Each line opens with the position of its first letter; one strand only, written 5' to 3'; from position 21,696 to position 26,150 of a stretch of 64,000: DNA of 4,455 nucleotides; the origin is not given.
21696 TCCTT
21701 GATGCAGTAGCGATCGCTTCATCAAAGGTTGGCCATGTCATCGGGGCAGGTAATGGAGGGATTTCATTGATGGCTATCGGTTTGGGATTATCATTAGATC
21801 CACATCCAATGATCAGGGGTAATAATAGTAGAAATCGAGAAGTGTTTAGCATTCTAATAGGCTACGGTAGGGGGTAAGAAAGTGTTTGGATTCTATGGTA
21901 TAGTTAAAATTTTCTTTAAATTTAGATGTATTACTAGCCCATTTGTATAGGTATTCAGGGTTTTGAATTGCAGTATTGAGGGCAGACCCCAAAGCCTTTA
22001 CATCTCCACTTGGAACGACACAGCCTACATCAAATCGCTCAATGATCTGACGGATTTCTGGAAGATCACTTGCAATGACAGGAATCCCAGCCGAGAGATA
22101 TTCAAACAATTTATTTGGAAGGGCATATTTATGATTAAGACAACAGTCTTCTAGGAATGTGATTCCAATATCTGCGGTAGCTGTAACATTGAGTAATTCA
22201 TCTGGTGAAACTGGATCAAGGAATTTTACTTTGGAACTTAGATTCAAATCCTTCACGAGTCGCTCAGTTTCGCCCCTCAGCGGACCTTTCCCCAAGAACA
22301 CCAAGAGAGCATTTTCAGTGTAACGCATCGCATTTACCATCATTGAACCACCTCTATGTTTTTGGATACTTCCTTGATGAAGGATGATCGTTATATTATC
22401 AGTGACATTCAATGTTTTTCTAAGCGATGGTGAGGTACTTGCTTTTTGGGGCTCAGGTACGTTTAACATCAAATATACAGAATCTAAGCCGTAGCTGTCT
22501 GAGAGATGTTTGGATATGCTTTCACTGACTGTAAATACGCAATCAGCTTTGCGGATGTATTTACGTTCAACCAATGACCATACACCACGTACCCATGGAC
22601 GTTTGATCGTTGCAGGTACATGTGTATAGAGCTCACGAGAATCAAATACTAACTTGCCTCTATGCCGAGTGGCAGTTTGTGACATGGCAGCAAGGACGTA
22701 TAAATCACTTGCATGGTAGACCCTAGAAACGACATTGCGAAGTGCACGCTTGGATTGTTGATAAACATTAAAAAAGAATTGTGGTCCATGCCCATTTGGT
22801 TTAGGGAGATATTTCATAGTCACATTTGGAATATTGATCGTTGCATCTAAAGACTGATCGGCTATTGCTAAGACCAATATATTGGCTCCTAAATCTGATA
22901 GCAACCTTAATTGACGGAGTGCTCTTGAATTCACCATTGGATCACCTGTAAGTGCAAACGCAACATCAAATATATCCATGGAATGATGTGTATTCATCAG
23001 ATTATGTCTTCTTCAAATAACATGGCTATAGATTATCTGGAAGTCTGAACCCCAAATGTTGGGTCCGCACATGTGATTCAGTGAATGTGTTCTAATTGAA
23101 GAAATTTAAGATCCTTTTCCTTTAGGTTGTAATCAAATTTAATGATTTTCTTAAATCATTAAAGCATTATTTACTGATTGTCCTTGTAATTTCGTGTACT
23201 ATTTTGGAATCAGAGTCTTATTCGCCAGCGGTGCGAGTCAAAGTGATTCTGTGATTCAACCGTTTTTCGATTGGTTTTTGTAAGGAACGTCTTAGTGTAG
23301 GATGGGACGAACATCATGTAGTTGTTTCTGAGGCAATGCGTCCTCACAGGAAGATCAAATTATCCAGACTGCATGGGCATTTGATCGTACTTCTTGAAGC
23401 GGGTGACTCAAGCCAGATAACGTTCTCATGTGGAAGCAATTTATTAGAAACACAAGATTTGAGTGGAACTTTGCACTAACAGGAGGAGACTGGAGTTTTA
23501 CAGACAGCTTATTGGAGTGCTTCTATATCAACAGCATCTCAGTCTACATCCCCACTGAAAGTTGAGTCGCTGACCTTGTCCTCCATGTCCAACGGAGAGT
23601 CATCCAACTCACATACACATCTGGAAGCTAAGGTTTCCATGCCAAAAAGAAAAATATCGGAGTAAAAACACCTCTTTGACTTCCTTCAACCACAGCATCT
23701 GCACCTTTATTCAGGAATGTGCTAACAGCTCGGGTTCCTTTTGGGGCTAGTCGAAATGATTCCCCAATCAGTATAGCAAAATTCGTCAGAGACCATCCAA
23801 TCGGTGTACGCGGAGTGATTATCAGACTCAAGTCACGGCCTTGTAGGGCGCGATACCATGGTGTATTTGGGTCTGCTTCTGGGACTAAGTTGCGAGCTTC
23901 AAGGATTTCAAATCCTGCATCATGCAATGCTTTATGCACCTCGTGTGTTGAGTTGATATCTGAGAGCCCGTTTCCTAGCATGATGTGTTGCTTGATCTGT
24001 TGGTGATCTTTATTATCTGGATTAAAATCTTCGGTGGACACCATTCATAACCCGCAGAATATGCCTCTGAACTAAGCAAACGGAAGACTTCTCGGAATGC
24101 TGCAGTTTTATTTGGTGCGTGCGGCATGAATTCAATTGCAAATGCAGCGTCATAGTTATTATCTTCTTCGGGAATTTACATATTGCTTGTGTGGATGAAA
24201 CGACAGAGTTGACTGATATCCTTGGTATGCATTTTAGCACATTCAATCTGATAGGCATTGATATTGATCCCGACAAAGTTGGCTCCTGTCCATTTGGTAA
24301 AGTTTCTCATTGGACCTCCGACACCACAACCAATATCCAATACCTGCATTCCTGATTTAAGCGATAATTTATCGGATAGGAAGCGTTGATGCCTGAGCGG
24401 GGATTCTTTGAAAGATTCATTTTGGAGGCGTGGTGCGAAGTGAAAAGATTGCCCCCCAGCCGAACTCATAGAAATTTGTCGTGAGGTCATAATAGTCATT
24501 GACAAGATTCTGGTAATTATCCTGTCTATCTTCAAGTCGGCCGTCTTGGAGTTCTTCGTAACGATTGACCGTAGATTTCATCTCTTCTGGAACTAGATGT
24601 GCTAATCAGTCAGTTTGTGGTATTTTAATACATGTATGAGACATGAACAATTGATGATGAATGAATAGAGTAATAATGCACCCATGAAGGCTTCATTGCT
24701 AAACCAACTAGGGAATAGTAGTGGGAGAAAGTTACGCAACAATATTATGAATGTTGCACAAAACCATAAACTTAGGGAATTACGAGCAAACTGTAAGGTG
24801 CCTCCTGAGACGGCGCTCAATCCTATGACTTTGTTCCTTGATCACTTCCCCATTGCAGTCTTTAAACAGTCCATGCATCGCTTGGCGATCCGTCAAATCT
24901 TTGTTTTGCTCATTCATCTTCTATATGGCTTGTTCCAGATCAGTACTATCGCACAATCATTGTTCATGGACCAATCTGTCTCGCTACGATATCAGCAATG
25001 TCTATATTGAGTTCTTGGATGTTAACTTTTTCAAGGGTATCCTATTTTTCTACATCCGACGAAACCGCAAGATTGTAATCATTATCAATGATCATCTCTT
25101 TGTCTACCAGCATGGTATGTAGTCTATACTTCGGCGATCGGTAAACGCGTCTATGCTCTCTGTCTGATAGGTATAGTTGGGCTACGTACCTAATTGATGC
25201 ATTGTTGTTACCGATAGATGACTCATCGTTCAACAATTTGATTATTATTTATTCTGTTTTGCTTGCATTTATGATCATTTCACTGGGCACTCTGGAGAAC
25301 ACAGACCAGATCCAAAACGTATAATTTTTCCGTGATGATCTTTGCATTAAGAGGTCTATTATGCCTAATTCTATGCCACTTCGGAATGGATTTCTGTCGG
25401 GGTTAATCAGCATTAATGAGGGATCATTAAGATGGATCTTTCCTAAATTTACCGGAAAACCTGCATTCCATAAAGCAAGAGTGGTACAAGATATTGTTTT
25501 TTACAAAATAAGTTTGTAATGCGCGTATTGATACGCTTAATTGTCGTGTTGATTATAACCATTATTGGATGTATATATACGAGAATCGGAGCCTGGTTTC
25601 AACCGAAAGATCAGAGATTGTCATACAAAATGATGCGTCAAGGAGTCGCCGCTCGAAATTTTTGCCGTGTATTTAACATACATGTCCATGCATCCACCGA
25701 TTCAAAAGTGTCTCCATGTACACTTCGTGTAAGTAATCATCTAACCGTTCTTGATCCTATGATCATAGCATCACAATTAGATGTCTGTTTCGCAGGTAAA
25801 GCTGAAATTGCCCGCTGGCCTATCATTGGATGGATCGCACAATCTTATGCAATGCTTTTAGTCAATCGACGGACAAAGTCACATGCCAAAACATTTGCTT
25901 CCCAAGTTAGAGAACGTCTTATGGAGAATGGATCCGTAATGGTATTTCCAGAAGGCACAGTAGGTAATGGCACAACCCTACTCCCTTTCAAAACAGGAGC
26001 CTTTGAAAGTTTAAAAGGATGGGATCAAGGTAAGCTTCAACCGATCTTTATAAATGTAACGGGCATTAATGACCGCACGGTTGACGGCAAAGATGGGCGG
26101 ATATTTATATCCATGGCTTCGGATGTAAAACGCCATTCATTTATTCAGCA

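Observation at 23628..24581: Decayed eukaryote-type sterol C-24 methyltransferase (ERG6/SMT) gene in a bacterium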

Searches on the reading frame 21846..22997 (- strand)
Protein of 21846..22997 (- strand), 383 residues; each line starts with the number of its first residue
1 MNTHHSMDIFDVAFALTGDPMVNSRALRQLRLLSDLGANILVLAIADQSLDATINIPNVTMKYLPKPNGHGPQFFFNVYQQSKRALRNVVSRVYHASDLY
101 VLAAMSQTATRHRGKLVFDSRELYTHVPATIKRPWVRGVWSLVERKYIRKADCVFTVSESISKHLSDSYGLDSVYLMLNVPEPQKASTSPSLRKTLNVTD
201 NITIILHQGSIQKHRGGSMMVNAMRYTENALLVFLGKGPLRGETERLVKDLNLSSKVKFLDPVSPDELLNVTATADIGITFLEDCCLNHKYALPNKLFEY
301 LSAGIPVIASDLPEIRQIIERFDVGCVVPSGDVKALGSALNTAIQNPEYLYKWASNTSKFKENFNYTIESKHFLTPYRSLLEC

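Call 10: find_encoding_contigs(protein=window:21846-22997:-, flank=10000, max_places=6)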
Protein window:21846-22997:- (383 aa): 10 contigs read that carry it; 2 places shown.
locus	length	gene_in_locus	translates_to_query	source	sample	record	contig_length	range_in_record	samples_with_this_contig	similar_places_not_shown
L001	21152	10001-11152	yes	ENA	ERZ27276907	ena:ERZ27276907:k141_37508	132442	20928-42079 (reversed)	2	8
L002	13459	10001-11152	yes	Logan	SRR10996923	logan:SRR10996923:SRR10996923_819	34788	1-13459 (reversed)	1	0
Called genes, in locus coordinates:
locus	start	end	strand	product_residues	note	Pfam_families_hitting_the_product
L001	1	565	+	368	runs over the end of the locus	PF00899:ThiF, PF00581:Rhodanese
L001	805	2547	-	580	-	PF02543:Carbam_trans_N, PF16861:Carbam_trans_C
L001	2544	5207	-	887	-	PF00133:tRNA-synt_1, PF09334:tRNA-synt_1g, PF13603:tRNA-synt_1_2, PF08264:Anticodon_1, PF10458:Val_tRNA-synt_C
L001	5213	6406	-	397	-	PF01264:Chorismate_synt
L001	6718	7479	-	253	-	PF01553:Acyltransferase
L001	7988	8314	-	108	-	-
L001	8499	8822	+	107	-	PF02353:CMAS, PF13847:Methyltransf_31 (weak), PF13649:Methyltransf_25 (weak)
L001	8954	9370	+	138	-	PF08498:Sterol_MT_C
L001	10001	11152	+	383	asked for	PF13439:Glyco_transf_4 (weak), PF13579:Glyco_trans_4_4, PF00534:Glycos_transf_1, PF13692:Glyco_trans_1_4, PF26337:Gtf3_C (weak)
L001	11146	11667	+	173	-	PF00085:Thioredoxin (weak), PF03190:Thioredox_DsbH, PF13899:Thioredoxin_7, PF13098:Thioredoxin_2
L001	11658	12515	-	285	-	PF00795:CN_hydrolase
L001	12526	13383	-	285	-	PF17827:PrmC_N, PF05175:MTS, PF06325:PrmA, PF13847:Methyltransf_31, PF08241:Methyltransf_11, PF08242:Methyltransf_12 (weak), PF13649:Methyltransf_25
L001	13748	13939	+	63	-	-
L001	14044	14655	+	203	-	-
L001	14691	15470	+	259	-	PF00117:GATase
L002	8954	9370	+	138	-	PF08498:Sterol_MT_C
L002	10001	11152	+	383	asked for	PF13439:Glyco_transf_4 (weak), PF13579:Glyco_trans_4_4, PF00534:Glycos_transf_1, PF13692:Glyco_trans_1_4, PF26337:Gtf3_C (weak)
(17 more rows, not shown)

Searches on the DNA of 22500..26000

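Call 61: search_rna_families(source=window, start=22500, end=26000, threshold=evalue, max_evalue=0.1)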
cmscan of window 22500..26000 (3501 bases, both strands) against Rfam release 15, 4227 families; matches with E-value up to 0.1: 0.
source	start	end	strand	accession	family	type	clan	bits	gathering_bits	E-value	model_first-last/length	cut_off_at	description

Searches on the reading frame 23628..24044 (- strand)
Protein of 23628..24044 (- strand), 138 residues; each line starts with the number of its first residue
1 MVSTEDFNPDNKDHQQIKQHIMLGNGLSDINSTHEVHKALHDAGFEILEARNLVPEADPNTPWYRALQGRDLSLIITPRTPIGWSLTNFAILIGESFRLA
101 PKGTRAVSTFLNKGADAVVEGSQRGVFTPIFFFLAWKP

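Call 20: find_encoding_contigs(protein=window:23628-24044:-, flank=3000, max_places=10)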
Protein window:23628-24044:- (138 aa): 19 contigs read that carry it; 5 places shown.
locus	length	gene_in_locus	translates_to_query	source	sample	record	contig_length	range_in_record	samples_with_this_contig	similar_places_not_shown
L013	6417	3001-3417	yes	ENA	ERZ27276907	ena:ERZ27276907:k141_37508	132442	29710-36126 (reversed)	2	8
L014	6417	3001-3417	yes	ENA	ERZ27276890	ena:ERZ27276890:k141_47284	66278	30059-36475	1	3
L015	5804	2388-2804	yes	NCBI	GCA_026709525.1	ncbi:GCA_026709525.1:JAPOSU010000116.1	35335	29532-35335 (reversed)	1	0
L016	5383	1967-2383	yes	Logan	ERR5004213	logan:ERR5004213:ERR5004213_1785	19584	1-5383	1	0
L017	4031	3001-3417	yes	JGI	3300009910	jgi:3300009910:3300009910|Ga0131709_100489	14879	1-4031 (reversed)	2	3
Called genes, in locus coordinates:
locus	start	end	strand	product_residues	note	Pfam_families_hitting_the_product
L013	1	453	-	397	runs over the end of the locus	PF01264:Chorismate_synt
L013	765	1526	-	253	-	PF01553:Acyltransferase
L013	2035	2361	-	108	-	-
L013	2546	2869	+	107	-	PF02353:CMAS, PF13847:Methyltransf_31 (weak), PF13649:Methyltransf_25 (weak)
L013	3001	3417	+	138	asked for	PF08498:Sterol_MT_C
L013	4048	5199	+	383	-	PF13439:Glyco_transf_4 (weak), PF13579:Glyco_trans_4_4, PF00534:Glycos_transf_1, PF13692:Glyco_trans_1_4, PF26337:Gtf3_C (weak)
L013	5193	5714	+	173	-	PF00085:Thioredoxin (weak), PF03190:Thioredox_DsbH, PF13899:Thioredoxin_7, PF13098:Thioredoxin_2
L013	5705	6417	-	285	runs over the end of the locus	PF00795:CN_hydrolase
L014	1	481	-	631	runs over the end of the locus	PF01609:DDE_Tnp_1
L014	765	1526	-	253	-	PF01553:Acyltransferase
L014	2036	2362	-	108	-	-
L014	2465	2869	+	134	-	PF03291:mRNA_G-N7_MeTrfase (weak), PF02353:CMAS, PF13649:Methyltransf_25 (faint)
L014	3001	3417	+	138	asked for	PF08498:Sterol_MT_C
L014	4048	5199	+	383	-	PF13439:Glyco_transf_4 (weak), PF13579:Glyco_trans_4_4, PF00534:Glycos_transf_1, PF13692:Glyco_trans_1_4, PF26337:Gtf3_C (weak)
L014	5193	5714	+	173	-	PF00085:Thioredoxin (weak), PF03190:Thioredox_DsbH, PF13899:Thioredoxin_7, PF13098:Thioredoxin_2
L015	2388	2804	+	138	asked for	PF08498:Sterol_MT_C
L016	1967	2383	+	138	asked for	PF08498:Sterol_MT_C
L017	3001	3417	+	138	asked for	PF08498:Sterol_MT_C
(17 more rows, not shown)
